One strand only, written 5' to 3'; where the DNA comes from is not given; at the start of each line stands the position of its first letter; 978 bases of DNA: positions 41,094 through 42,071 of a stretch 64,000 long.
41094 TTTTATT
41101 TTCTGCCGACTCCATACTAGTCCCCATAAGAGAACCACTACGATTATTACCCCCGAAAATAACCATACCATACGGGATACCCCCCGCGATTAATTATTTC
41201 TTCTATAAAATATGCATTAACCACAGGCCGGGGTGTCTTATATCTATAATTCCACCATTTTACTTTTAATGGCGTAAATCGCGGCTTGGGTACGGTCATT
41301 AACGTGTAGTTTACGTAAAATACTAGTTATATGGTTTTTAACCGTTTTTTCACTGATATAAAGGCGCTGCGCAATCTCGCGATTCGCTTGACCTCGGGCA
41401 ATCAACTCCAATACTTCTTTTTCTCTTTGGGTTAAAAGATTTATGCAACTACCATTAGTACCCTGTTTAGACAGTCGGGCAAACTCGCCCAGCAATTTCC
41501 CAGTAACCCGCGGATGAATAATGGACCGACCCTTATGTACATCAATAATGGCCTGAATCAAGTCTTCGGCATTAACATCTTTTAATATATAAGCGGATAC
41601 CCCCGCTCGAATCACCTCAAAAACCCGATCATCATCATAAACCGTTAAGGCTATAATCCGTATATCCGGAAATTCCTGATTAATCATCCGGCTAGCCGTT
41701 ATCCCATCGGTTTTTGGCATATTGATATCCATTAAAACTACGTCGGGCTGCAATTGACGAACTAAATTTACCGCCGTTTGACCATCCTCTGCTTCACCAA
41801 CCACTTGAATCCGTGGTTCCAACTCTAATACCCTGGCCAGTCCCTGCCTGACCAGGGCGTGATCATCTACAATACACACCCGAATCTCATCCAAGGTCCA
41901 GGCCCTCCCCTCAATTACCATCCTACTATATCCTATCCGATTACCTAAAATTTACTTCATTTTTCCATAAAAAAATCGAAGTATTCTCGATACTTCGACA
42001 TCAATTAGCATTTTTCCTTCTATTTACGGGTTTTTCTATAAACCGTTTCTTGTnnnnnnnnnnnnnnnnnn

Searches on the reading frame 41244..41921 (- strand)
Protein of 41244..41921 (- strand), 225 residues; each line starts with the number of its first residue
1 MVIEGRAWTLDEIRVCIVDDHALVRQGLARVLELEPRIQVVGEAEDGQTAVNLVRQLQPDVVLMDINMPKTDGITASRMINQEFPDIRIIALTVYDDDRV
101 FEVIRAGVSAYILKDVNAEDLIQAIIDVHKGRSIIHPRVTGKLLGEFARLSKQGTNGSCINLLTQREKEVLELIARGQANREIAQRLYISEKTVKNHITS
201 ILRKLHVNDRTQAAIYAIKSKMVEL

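Call 16: search_protein_families(library=pfam, proteins=[window:41244-41921:-], max_evalue=0.0001)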
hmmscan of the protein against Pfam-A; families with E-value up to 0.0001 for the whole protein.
window:41244-41921:- (225 aa): 4 families
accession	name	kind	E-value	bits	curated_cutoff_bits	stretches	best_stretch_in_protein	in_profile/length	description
PF00072.30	Response_reg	-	1.8e-28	99.4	30.2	1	15-125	1-110/111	Response regulator receiver domain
PF00196.25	GerE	-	2.8e-22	78.5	23.5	1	162-217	2-57/57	Bacterial regulatory proteins, luxR family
PF08281.18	Sigma70_r4_2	-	5.5e-07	29.6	25.7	1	158-205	6-54/54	Sigma-70, region 4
PF04545.22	Sigma70_r4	-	2e-05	24.4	24.1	1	160-205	2-48/50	Sigma-70, region 4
